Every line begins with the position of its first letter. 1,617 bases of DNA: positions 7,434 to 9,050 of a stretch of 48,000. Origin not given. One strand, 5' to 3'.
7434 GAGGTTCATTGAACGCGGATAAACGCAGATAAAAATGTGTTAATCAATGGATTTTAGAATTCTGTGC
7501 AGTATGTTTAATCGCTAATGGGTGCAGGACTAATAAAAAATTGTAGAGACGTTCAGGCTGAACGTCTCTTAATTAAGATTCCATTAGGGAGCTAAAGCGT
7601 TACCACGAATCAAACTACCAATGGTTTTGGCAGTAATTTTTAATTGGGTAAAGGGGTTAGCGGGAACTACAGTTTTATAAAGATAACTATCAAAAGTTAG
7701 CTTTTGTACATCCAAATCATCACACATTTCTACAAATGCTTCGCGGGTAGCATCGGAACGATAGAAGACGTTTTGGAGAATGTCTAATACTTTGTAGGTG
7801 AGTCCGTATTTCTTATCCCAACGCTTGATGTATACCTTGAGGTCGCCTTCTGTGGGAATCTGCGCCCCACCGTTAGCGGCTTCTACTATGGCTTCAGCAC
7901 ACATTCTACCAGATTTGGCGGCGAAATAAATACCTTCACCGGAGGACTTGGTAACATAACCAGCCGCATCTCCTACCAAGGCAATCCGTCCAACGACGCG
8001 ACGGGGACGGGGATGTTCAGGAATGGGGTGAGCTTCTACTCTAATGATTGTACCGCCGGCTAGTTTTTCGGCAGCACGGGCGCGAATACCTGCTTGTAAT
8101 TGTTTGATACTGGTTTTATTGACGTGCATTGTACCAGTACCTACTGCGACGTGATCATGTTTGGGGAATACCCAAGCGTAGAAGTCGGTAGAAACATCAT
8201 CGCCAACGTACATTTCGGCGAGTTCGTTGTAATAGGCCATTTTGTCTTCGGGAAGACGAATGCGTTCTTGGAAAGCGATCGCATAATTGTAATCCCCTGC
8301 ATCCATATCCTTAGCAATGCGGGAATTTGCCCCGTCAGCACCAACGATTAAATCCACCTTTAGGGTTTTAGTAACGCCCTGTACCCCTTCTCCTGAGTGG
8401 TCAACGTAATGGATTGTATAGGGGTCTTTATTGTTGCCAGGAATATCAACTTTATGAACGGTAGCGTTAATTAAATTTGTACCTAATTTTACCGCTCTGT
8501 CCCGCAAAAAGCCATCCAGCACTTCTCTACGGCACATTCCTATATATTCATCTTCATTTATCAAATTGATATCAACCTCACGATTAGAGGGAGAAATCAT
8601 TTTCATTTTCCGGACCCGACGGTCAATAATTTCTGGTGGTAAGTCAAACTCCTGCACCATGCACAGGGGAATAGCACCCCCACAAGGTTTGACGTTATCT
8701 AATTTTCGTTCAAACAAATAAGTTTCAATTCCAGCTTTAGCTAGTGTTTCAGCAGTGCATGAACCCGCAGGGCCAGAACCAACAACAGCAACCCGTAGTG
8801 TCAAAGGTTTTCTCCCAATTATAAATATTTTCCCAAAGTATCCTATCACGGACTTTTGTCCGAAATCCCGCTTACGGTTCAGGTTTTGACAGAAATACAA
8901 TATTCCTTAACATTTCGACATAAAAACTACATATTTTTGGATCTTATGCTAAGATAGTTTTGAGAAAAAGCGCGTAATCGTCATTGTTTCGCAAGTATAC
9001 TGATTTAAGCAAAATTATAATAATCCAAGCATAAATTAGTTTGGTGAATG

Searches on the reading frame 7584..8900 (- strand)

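Call 3: search_protein_families(library=pfam, proteins=[window:7584-8900:-], max_evalue=0.01)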
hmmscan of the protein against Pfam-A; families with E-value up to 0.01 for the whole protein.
window:7584-8900:- (438 aa): 8 families
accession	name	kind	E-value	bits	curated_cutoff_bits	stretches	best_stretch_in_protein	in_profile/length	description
PF01494.25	FAD_binding_3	-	1.2e-13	51.5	22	1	36-346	3-326/349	FAD binding domain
PF07992.20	Pyr_redox_2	-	1.5e-05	25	26.1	1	36-195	2-113/291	Pyridine nucleotide-disulphide oxidoreductase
PF01266.30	DAO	-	2.4e-05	24.5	27.9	0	36-66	1-31/353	FAD dependent oxidoreductase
PF22578.2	GGR_cat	-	8.1e-05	22.9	27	1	223-264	15-57/88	Geranylgeranyl reductase catalytic domain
PF13450.12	NAD_binding_8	-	9.4e-05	23.1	21.9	1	39-66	1-28/68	NAD(P)-binding Rossmann-like domain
PF05834.18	Lycopene_cycl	-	0.00028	20.5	23.4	1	37-351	2-298/380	Lycopene cyclase protein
PF01134.28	GIDA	-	0.0013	18.3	22.1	1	37-71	2-36/391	Glucose inhibited division protein A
PF12831.13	FAD_oxidored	-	0.0096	15.7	27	0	37-66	2-31/416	FAD dependent oxidoreductase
